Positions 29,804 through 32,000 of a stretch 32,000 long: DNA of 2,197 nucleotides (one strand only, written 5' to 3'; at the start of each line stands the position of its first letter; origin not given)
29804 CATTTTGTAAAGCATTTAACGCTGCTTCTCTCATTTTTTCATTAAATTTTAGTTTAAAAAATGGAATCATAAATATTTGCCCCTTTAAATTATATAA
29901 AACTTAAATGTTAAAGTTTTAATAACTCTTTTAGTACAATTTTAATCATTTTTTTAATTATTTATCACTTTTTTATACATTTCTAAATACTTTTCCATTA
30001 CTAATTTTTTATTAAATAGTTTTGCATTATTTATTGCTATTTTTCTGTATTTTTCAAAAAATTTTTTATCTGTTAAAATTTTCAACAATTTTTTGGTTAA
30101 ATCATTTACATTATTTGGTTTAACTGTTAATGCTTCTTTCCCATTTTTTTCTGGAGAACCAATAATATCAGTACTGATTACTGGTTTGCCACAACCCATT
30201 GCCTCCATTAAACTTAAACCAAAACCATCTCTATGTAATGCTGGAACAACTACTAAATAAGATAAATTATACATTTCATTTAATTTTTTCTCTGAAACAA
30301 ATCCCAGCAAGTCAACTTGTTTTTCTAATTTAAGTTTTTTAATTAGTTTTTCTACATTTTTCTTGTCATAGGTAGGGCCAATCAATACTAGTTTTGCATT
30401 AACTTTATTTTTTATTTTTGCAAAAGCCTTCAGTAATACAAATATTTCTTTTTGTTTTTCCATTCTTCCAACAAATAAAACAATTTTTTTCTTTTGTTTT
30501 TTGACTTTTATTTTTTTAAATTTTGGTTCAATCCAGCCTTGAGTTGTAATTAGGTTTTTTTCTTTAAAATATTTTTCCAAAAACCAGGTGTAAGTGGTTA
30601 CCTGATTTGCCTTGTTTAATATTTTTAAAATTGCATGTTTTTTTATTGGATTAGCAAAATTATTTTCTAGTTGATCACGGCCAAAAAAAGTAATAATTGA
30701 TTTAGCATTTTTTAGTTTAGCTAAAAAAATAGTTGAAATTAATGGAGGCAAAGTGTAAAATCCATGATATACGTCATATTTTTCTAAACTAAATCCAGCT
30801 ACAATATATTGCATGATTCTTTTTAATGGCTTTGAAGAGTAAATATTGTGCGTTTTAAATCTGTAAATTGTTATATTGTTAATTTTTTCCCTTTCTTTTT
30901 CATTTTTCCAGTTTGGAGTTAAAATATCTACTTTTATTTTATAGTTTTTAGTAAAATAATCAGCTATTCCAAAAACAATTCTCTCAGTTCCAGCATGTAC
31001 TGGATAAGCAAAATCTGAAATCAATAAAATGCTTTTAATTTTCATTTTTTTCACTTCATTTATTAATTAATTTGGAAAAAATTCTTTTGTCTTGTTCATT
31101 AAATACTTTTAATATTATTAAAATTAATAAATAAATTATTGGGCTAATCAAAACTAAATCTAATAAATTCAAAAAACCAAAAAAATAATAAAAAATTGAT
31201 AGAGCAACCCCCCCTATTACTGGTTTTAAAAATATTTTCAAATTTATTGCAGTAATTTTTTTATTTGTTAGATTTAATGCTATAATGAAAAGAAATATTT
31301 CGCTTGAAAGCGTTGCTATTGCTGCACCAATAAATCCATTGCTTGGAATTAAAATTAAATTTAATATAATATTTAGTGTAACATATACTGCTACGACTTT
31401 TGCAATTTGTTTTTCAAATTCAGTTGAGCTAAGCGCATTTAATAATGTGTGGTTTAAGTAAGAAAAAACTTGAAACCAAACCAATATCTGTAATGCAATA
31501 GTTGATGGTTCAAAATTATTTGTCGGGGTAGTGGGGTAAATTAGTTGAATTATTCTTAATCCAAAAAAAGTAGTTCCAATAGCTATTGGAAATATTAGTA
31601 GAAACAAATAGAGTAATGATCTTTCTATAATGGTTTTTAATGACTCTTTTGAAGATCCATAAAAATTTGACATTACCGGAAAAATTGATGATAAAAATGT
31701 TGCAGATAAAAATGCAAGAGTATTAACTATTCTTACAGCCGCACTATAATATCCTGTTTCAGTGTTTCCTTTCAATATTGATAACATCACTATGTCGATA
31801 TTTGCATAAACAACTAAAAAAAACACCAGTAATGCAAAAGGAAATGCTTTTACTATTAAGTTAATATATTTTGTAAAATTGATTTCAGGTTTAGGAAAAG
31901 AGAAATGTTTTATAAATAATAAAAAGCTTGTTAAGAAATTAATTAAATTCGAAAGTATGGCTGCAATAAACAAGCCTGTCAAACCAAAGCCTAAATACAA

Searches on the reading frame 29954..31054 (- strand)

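Call 7: search_protein_families(library=pfam, proteins=[window:29954-31054:-], max_evalue=0.001)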
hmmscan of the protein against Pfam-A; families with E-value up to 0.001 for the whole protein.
window:29954-31054:- (366 aa): 5 families
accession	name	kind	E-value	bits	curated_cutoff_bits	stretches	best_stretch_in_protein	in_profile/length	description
PF00534.26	Glycos_transf_1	-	6.9e-39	133.6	26.4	1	178-344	4-169/172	Glycosyl transferases group 1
PF13692.12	Glyco_trans_1_4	-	1.1e-32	113.7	27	1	190-329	2-142/142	Glycosyl transferases group 1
PF13477.12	Glyco_trans_4_2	-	2.6e-09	37.8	23.4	1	31-154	17-137/139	Glycosyl transferase 4-like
PF20706.3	GT4-conflict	-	6.3e-09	35.7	26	1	181-296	189-312/385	Family 4 Glycosyltransferase in conflict systems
PF13439.12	Glyco_transf_4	-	5.9e-07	30.1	28.5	1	22-165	3-150/170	Glycosyltransferase Family 4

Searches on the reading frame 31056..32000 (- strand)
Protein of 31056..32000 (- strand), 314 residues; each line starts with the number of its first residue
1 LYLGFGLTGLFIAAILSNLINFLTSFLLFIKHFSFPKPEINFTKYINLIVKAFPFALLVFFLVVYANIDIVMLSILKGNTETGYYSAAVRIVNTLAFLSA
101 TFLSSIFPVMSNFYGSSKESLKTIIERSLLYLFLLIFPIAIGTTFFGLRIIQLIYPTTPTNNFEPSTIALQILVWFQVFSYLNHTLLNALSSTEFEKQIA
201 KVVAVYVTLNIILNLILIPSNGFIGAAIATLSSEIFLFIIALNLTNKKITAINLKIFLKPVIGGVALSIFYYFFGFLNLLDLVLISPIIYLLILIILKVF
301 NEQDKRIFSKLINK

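Call 7: search_protein_families(library=pfam, proteins=[window:31056-32000:-], max_evalue=0.001)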
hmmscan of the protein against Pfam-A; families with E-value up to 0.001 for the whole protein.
window:31056-32000:- (314 aa): 4 families
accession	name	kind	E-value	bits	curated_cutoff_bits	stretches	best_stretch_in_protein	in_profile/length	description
PF01554.23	MatE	-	6.7e-11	42.6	24.9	1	54-216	1-161/161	MatE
PF03023.19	MurJ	-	3.8e-08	32.8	27.4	1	9-260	158-417/451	Lipid II flippase MurJ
PF01943.22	Polysacc_synt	-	5.7e-08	32.9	28.2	1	6-112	164-272/274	Polysaccharide biosynthesis protein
PF13440.11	Polysacc_synt_3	-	1e-06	28.7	23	1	2-155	134-284/293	Polysaccharide biosynthesis protein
